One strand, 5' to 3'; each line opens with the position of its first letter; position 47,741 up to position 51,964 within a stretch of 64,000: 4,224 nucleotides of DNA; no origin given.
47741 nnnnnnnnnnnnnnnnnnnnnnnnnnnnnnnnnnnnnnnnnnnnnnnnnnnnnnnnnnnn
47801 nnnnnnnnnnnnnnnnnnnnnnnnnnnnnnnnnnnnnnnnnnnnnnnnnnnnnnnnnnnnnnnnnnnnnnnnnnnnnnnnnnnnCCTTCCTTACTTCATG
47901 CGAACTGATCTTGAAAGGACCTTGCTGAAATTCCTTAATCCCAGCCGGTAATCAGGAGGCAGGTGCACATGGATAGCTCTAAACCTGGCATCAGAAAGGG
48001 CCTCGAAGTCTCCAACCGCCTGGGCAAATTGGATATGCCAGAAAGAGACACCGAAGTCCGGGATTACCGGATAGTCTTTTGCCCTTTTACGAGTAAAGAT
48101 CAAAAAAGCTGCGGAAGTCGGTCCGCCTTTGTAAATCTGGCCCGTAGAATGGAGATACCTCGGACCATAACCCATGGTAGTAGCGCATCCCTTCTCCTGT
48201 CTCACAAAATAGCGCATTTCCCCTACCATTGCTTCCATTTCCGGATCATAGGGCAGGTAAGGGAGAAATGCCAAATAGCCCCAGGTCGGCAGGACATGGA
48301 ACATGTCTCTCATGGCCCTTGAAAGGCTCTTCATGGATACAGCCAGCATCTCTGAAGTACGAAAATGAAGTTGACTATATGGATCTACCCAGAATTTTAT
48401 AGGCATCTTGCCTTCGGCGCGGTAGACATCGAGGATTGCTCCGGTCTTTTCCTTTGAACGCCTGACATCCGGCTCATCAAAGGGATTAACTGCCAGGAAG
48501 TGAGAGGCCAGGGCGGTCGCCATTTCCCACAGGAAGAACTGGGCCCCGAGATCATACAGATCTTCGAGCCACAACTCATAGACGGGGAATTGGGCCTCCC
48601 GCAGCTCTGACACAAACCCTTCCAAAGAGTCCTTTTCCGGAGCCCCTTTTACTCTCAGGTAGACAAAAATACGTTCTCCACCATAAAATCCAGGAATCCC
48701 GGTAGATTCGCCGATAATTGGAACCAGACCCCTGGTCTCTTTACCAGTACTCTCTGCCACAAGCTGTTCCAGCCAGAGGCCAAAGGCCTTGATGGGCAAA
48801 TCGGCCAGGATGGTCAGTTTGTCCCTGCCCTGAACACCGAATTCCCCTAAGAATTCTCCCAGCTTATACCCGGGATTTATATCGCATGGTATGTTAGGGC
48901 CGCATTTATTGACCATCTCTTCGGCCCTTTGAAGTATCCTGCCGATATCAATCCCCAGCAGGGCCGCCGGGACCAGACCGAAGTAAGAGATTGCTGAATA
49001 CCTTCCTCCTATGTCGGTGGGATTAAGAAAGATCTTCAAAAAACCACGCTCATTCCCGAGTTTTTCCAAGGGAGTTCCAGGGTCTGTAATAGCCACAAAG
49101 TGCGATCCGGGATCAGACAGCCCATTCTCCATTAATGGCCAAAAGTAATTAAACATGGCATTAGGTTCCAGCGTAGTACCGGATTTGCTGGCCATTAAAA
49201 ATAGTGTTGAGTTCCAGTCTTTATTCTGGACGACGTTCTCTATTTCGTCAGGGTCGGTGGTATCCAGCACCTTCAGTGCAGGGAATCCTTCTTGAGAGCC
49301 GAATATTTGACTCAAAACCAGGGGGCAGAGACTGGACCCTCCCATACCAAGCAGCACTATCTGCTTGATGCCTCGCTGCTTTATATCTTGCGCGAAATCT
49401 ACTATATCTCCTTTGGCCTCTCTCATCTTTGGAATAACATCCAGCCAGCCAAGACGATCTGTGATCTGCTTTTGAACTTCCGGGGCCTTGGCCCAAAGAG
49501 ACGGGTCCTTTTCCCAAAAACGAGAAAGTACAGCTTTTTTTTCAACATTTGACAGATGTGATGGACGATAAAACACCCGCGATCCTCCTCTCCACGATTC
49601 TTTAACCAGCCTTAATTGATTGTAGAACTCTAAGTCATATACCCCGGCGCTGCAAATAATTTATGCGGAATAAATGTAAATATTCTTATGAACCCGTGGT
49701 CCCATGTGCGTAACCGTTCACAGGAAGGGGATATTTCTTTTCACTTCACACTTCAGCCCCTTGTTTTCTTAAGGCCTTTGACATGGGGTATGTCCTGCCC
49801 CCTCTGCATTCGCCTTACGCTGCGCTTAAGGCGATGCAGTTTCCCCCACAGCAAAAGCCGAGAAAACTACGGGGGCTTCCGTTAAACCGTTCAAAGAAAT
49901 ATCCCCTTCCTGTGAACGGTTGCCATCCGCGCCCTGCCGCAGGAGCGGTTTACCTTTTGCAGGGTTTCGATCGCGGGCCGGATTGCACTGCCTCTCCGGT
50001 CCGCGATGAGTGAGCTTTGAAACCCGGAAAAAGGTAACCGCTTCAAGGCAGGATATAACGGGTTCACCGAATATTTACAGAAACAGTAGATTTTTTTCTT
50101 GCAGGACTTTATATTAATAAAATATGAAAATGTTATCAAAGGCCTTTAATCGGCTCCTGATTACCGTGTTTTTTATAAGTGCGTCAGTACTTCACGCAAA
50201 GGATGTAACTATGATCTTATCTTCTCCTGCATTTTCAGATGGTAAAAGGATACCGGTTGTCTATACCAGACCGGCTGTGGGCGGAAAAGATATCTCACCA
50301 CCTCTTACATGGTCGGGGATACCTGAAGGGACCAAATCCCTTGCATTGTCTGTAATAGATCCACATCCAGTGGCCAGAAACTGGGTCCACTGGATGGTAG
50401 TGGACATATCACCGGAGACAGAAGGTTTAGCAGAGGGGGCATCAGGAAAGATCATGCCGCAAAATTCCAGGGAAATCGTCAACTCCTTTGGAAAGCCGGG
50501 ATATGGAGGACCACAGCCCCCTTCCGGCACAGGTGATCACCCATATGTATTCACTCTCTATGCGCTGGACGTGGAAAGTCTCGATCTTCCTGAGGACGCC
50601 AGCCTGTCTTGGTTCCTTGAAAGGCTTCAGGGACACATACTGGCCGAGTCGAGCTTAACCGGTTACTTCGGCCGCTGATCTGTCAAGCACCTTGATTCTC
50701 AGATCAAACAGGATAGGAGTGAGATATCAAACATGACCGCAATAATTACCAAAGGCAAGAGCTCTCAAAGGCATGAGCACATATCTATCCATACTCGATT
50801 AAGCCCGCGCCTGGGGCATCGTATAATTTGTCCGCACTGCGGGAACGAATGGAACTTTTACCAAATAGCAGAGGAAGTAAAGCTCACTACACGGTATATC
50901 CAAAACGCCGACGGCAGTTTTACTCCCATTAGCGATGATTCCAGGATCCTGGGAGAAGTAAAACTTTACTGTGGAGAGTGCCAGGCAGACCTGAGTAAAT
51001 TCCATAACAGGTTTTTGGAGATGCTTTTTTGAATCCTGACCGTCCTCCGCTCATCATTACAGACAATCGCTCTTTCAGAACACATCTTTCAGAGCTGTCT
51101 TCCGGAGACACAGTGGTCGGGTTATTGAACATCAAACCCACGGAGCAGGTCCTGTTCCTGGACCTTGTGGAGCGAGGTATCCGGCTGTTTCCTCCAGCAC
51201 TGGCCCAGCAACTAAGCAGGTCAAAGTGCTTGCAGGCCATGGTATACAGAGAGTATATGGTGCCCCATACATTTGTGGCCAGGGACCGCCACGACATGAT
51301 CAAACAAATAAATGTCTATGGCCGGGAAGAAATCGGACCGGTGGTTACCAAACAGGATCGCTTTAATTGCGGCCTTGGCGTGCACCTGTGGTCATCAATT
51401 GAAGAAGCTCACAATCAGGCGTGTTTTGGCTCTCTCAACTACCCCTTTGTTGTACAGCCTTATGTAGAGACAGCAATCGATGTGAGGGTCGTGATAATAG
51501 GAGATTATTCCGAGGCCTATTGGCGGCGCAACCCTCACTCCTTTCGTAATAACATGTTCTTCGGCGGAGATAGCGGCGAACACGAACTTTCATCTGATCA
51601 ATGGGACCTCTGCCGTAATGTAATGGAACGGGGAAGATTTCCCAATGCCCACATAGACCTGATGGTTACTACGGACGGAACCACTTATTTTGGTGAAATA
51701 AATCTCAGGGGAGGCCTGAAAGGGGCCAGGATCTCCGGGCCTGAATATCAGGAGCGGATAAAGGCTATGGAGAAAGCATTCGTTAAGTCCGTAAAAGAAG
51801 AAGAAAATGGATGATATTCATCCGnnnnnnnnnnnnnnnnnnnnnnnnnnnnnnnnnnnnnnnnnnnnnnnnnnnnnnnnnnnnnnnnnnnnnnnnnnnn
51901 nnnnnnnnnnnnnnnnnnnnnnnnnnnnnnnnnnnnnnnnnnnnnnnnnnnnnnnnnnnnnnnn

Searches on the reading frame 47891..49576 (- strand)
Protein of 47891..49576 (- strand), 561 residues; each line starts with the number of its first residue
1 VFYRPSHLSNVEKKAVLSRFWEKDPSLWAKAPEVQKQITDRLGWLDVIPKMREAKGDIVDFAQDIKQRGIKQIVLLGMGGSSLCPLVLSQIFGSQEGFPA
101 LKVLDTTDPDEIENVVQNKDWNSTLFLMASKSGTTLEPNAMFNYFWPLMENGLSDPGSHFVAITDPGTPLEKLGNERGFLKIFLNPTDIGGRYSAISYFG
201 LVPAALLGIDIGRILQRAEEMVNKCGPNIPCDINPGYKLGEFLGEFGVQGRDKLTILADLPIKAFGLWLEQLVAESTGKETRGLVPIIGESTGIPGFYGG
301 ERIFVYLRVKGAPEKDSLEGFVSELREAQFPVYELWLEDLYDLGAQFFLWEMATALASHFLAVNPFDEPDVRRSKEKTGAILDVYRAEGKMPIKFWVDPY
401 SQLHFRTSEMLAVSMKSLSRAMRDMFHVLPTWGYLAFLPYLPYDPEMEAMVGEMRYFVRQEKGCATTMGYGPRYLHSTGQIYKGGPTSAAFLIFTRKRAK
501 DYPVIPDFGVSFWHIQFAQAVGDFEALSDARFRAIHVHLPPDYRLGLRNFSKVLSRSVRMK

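Call 19: find_encoding_contigs(protein=window:47891-49576:-, flank=10000, max_places=6)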
Protein window:47891-49576:- (561 aa): 4 contigs read that carry it; 4 places shown.
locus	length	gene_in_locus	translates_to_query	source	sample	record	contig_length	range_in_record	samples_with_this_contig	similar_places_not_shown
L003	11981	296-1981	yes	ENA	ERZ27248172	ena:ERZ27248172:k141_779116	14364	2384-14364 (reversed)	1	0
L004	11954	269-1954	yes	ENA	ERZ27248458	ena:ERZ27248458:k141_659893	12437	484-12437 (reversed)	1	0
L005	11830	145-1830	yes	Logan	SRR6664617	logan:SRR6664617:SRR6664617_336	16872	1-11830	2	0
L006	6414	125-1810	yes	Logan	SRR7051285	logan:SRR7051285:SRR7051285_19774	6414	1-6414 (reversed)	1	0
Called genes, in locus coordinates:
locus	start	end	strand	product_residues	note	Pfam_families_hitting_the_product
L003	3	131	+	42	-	?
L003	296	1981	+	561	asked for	PF00342:PGI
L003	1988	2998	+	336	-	PF07885:Ion_trans_2, PF02254:TrkA_N, PF02080:TrkA_C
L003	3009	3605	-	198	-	PF01812:5-FTHF_cyc-lig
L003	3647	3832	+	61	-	-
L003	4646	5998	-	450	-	PF00072:Response_reg, PF00158:Sigma54_activat, PF01078:Mg_chelatase (faint), PF14532:Sigma54_activ_2, PF00004:AAA (weak), PF07728:AAA_5, PF25601:AAA_lid_14, PF02954:HTH_8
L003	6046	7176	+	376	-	PF00781:DAGK_cat, PF00609:DAGK_acc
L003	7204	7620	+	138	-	PF07238:PilZ (weak)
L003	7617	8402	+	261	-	PF06750:A24_N_bact, PF01478:Peptidase_A24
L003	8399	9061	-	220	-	PF00849:PseudoU_synth_2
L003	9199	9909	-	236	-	PF01522:Polysacc_deac_1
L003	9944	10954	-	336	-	PF00348:polyprenyl_synt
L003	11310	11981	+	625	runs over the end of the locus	PF13174:TPR_6 (faint), PF11741:AMIN, PF01520:Amidase_3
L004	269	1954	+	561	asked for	PF00342:PGI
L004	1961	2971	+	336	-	PF07885:Ion_trans_2, PF02254:TrkA_N, PF02080:TrkA_C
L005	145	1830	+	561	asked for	PF00342:PGI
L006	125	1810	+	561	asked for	PF00342:PGI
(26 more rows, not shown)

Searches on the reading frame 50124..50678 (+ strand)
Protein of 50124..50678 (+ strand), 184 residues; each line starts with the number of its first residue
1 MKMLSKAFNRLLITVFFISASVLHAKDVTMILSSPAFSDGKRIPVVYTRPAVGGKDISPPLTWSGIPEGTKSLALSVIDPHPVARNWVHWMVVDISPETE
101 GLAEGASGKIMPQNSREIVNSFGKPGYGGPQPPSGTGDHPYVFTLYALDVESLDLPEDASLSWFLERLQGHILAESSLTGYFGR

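Call 65: search_protein_families(library=pfam, proteins=[window:50124-50678:+], max_evalue=0.00001)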
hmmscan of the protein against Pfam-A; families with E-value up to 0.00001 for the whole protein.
window:50124-50678:+ (184 aa): 1 family
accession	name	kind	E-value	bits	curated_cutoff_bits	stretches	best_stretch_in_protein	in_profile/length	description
PF01161.25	PBP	-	1.9e-39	135.6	24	1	43-182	2-135/135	Phosphatidylethanolamine-binding protein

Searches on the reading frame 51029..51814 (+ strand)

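Call 65: search_protein_families(library=pfam, proteins=[window:51029-51814:+], max_evalue=0.00001)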
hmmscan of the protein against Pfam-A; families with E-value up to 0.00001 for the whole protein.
window:51029-51814:+ (261 aa): 1 family
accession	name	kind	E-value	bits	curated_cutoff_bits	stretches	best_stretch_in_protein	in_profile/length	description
PF08443.16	RimK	-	8.7e-12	45.5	21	1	65-236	5-176/188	RimK-like ATP-grasp domain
